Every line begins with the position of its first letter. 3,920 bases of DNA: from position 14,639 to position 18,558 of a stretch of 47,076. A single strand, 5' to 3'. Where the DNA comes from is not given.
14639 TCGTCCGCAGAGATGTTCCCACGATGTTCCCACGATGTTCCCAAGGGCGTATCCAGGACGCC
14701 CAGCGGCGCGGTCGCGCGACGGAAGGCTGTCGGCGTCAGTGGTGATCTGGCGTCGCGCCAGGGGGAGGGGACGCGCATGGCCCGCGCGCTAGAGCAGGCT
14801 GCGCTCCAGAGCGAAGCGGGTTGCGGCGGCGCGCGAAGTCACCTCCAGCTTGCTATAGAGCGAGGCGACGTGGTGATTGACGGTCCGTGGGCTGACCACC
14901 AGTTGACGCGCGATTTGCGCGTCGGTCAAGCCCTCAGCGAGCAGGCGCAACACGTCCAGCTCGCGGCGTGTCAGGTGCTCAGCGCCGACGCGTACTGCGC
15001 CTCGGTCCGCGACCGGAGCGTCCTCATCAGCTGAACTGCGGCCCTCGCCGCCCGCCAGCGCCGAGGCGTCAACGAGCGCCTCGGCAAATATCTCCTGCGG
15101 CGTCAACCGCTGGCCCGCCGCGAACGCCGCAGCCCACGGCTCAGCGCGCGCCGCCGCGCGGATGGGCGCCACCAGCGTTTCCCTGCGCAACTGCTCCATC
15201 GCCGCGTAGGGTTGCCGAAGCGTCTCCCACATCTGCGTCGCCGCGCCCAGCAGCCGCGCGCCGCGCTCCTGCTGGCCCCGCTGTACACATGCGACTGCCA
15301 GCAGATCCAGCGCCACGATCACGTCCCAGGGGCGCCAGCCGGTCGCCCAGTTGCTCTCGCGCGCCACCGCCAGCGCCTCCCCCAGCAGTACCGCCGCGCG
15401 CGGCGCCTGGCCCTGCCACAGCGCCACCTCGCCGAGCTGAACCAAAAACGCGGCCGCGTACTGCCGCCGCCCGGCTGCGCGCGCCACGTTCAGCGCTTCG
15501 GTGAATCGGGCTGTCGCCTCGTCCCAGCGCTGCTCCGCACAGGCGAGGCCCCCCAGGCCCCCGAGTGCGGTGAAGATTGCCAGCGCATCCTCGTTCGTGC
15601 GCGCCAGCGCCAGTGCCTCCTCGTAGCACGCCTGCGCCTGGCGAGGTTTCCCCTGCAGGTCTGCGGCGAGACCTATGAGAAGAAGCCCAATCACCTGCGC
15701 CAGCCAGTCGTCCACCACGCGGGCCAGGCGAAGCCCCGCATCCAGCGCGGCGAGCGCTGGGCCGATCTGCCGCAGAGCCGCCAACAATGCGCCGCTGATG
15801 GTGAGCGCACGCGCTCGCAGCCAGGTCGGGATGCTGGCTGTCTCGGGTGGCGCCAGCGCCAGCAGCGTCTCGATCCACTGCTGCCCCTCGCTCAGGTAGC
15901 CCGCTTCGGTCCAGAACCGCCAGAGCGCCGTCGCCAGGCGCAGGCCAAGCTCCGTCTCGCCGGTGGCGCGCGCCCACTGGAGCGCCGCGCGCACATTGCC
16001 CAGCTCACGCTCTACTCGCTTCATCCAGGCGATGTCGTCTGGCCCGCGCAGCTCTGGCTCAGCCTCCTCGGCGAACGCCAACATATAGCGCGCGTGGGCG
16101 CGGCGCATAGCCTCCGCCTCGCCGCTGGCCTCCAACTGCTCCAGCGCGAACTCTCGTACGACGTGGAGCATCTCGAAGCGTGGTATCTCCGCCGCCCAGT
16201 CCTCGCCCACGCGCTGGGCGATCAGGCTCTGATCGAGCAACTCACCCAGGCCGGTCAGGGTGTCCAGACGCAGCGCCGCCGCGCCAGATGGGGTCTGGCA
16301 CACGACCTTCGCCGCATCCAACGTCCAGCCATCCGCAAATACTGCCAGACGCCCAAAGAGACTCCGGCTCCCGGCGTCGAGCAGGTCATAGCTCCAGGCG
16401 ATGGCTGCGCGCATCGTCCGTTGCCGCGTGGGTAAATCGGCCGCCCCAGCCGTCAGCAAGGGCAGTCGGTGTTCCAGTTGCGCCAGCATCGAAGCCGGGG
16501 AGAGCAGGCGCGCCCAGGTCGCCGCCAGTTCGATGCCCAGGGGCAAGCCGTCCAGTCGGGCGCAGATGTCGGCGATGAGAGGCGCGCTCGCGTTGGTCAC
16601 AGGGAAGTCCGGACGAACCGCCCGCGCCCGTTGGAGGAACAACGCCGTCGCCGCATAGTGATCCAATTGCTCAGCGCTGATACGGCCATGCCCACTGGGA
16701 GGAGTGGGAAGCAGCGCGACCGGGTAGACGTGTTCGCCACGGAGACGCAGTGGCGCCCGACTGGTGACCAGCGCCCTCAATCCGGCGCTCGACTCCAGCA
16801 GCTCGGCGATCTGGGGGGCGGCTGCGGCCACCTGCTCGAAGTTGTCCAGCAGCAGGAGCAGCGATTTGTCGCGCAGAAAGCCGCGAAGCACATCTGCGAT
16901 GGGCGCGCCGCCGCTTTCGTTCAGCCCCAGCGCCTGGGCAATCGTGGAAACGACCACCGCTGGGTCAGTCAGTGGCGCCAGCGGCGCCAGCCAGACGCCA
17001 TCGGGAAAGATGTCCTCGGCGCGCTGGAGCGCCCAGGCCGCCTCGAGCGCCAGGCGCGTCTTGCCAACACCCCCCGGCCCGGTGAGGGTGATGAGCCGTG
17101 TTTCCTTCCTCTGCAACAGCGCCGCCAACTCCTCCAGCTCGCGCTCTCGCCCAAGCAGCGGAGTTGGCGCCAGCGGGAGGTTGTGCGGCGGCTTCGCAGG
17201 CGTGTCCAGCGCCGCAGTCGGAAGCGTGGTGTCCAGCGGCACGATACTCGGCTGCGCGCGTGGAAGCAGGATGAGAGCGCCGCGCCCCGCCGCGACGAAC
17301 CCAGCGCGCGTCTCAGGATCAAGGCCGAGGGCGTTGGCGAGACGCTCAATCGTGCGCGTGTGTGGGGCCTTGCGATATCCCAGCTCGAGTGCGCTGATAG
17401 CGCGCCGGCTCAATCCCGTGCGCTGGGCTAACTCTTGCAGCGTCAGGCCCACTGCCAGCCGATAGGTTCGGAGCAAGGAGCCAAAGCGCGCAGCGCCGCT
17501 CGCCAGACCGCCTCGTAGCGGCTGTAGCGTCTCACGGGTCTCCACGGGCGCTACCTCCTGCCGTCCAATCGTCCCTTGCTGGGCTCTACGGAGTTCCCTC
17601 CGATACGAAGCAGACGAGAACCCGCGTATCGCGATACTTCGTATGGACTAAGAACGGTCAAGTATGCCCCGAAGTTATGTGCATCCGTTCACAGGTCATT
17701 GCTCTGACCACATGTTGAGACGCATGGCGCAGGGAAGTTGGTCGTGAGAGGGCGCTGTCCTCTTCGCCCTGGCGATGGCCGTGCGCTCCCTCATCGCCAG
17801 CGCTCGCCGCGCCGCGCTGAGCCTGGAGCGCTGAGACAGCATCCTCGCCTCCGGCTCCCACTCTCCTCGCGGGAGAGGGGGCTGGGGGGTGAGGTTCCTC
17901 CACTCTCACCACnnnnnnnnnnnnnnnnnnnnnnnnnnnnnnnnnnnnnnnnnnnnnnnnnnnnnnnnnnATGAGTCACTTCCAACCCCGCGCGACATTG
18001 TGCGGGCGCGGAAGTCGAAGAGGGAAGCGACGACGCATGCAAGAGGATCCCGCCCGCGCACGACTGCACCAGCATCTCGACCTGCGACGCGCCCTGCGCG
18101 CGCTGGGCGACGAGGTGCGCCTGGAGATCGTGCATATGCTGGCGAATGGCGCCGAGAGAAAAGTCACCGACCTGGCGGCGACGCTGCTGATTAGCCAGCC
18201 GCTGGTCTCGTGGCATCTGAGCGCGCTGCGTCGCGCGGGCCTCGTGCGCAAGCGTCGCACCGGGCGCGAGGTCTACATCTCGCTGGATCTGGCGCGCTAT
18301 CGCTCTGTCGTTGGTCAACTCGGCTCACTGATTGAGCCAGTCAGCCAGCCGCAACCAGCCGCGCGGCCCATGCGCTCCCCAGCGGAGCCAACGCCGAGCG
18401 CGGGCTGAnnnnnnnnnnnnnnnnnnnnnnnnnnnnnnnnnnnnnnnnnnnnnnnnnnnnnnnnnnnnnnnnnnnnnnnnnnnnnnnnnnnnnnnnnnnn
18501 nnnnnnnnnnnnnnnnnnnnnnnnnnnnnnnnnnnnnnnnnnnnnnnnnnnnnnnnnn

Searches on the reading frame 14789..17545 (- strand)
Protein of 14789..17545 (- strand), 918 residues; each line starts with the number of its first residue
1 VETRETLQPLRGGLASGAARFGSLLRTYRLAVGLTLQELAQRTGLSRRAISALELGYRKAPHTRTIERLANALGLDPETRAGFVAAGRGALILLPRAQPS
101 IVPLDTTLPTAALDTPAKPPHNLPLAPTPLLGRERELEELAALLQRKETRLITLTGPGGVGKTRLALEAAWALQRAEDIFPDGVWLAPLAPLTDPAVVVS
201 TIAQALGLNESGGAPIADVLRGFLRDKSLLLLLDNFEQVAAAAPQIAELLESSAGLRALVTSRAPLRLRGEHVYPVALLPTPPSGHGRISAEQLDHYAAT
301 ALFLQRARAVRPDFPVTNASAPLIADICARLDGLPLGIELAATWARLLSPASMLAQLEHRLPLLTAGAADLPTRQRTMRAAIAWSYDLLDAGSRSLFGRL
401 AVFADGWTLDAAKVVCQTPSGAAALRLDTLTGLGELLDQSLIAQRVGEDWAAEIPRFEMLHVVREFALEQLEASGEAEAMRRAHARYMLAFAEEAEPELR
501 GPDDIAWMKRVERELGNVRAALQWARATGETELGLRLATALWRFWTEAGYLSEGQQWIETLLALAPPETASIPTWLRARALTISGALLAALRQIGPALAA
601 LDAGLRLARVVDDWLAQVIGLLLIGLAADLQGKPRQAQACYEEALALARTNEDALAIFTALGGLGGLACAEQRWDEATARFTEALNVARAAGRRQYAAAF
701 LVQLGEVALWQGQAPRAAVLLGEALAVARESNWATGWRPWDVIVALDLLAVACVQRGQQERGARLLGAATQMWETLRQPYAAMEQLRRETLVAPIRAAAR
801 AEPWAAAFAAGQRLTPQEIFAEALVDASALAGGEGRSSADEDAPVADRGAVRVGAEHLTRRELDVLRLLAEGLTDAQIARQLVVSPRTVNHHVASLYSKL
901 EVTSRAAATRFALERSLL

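Call 7: search_protein_families(library=pfam, proteins=[window:14789-17545:-], max_evalue=0.001)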
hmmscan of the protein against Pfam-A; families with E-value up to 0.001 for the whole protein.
window:14789-17545:- (918 aa): 18 families
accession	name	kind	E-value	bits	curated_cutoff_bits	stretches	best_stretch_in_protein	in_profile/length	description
PF00196.25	GerE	-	1e-18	67.1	23.5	1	857-912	2-57/57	Bacterial regulatory proteins, luxR family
PF01381.28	HTH_3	-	1e-14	54.7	23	1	25-78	1-53/55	Helix-turn-helix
PF13560.12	HTH_31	-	1.9e-12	47.7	27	1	20-81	1-62/64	Helix-turn-helix domain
PF13424.12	TPR_12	-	1.4e-08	35.2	30.1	2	658-730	3-77/77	Tetratricopeptide repeat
PF13191.12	AAA_16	-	2.1e-08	35.3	32.6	1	130-243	2-148/167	AAA ATPase domain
PF12844.13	HTH_19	-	2.7e-08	34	30.2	1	22-78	1-56/64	Helix-turn-helix domain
PF13384.12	HTH_23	-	6.4e-08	32.6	24.6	1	860-891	5-36/50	Homeodomain-like domain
PF00931.28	NB-ARC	-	2.8e-07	30.5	23.5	1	134-263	2-136/248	NB-ARC domain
PF08279.18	HTH_11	-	2e-06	28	25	0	861-900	1-43/55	HTH domain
PF13413.12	HTH_25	-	3.3e-06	27.3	24.6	1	24-78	1-60/62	Helix-turn-helix domain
PF13401.12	AAA_22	-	7.7e-06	26.7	27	1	147-249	3-104/130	AAA domain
PF13551.12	HTH_29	-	2.4e-05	24.8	28.1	0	865-894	4-34/64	Winged helix-turn helix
PF08281.18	Sigma70_r4_2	-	2.4e-05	24.3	25.7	0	856-893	9-47/54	Sigma-70, region 4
PF13412.12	HTH_24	-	5.8e-05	23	21.9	0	860-896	3-41/48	Winged helix-turn-helix DNA-binding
PF01637.24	ATPase_2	-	8.6e-05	22.9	33.2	1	132-175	3-46/225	ATPase domain predominantly from Archaea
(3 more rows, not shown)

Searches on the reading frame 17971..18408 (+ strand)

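Call 7: search_protein_families(library=pfam, proteins=[window:17971-18408:+], max_evalue=0.001)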
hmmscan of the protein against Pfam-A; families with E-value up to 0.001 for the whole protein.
window:17971-18408:+ (145 aa): 5 families
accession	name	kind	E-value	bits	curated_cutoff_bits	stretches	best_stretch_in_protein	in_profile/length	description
PF01022.26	HTH_5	-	2.4e-14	53.4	22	1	47-94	1-47/47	Bacterial regulatory protein, arsR family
PF12840.13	HTH_20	-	7.5e-09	35.9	27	1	45-94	1-50/51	Helix-turn-helix domain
PF12802.13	MarR_2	-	3.7e-05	24.2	27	1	53-97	10-55/61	MarR family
PF13412.12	HTH_24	-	0.00024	21.1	21.9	1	47-93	2-48/48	Winged helix-turn-helix DNA-binding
PF24034.1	DUF7343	-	0.00044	20.5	27.6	1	58-105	14-61/62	Domain of unknown function (DUF7343)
